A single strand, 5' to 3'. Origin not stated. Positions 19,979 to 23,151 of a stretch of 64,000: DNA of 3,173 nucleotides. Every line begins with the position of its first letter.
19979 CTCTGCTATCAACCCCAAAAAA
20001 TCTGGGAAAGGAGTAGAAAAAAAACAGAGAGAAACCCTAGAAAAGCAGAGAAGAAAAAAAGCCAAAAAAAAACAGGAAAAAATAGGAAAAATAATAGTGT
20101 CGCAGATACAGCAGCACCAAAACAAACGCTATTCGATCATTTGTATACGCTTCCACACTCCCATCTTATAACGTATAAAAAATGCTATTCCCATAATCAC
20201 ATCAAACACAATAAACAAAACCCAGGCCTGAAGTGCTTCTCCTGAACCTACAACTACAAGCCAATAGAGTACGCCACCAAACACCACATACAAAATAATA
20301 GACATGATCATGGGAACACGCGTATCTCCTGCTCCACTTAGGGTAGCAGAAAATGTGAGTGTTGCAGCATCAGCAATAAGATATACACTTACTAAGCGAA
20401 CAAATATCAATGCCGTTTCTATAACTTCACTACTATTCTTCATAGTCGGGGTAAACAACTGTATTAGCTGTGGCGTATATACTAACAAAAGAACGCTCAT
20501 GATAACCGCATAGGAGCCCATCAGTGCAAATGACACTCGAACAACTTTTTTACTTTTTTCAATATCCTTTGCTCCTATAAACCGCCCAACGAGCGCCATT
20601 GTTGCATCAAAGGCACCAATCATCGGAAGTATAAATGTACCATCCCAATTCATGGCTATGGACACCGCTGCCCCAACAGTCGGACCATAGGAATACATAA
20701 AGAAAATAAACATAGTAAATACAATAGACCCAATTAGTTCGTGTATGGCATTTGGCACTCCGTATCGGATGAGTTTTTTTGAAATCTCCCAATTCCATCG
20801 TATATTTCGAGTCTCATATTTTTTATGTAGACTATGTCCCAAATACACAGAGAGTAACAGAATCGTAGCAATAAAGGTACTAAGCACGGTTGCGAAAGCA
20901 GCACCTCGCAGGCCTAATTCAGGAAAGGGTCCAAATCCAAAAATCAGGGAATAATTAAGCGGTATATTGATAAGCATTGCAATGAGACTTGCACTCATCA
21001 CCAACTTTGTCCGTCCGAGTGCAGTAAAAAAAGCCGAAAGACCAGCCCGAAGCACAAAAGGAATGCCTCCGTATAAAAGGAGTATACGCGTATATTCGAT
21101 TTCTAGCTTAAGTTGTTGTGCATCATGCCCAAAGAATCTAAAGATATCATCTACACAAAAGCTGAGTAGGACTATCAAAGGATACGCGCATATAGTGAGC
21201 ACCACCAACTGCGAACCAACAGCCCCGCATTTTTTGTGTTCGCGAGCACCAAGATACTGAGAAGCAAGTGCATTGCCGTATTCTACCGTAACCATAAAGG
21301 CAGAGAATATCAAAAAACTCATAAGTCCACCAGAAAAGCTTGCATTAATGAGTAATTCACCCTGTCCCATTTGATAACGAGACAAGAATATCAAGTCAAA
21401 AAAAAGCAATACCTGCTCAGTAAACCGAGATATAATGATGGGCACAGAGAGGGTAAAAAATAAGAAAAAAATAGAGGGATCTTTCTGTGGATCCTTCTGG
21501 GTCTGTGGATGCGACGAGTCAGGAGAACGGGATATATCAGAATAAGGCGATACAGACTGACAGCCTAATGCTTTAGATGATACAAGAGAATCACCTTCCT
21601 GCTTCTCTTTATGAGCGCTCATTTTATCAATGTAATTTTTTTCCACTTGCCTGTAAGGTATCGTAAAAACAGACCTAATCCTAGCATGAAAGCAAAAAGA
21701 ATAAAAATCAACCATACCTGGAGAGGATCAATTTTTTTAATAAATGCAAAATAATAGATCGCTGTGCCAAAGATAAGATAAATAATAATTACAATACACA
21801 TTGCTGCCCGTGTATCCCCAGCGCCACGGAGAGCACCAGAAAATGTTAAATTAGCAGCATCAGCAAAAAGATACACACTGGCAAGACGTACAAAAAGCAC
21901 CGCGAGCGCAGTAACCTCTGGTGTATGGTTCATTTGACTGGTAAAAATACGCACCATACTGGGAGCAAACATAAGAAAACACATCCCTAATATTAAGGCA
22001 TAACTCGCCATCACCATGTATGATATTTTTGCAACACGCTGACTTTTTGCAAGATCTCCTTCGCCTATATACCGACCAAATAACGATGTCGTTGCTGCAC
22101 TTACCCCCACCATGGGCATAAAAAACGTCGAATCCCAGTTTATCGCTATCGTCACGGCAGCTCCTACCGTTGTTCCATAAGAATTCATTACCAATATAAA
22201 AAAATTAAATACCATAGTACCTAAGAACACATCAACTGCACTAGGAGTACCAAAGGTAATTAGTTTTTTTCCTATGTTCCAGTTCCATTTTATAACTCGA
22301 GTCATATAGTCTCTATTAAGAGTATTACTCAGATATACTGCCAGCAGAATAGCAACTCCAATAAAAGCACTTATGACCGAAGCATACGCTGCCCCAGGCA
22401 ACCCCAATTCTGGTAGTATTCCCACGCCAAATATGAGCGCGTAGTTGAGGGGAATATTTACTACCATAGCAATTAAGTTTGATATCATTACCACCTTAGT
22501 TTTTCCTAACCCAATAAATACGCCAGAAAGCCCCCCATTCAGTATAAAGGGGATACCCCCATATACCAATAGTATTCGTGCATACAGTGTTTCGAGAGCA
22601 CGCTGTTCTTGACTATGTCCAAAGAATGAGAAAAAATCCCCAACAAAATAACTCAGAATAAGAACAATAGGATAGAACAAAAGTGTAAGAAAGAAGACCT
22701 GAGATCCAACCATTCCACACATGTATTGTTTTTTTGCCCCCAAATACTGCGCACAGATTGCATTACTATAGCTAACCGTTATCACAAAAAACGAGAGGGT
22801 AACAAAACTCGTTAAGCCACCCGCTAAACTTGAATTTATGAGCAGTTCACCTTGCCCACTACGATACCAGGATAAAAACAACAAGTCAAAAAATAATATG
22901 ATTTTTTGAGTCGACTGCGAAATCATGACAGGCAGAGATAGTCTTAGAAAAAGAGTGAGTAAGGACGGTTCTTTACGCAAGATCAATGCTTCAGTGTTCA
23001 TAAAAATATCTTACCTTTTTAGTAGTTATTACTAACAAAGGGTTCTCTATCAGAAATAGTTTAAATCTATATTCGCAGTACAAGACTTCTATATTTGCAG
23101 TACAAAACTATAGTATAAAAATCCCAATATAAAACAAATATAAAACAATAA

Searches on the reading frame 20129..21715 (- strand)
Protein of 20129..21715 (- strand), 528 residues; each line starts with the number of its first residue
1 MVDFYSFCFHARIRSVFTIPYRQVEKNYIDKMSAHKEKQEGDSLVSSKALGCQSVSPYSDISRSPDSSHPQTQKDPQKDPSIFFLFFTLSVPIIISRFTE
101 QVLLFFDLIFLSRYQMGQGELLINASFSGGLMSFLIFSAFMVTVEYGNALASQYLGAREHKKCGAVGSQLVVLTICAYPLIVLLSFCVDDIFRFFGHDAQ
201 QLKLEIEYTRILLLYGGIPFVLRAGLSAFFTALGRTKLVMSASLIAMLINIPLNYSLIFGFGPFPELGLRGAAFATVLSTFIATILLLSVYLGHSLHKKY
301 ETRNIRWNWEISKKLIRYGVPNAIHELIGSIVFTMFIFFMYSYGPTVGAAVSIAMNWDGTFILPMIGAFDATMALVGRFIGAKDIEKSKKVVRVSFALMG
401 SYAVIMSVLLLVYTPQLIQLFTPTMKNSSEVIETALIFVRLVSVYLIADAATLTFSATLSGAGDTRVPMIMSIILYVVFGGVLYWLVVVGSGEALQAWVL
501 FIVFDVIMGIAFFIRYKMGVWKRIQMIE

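Call 37: search_protein_families(library=pfam, proteins=[window:20129-21715:-], max_evalue=0.00001)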
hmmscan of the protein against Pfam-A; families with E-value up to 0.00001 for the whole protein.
window:20129-21715:- (528 aa): 1 family
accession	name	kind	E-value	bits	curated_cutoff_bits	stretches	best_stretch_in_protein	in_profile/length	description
PF01554.23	MatE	-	3.2e-36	124.9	24.9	2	321-483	1-158/161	MatE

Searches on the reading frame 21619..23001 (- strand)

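Call 37: search_protein_families(library=pfam, proteins=[window:21619-23001:-], max_evalue=0.00001)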
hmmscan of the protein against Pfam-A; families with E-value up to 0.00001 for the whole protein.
window:21619-23001:- (460 aa): 1 family
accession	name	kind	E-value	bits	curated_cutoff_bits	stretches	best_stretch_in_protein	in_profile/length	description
PF01554.23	MatE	-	3e-34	118.5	24.9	2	253-415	1-158/161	MatE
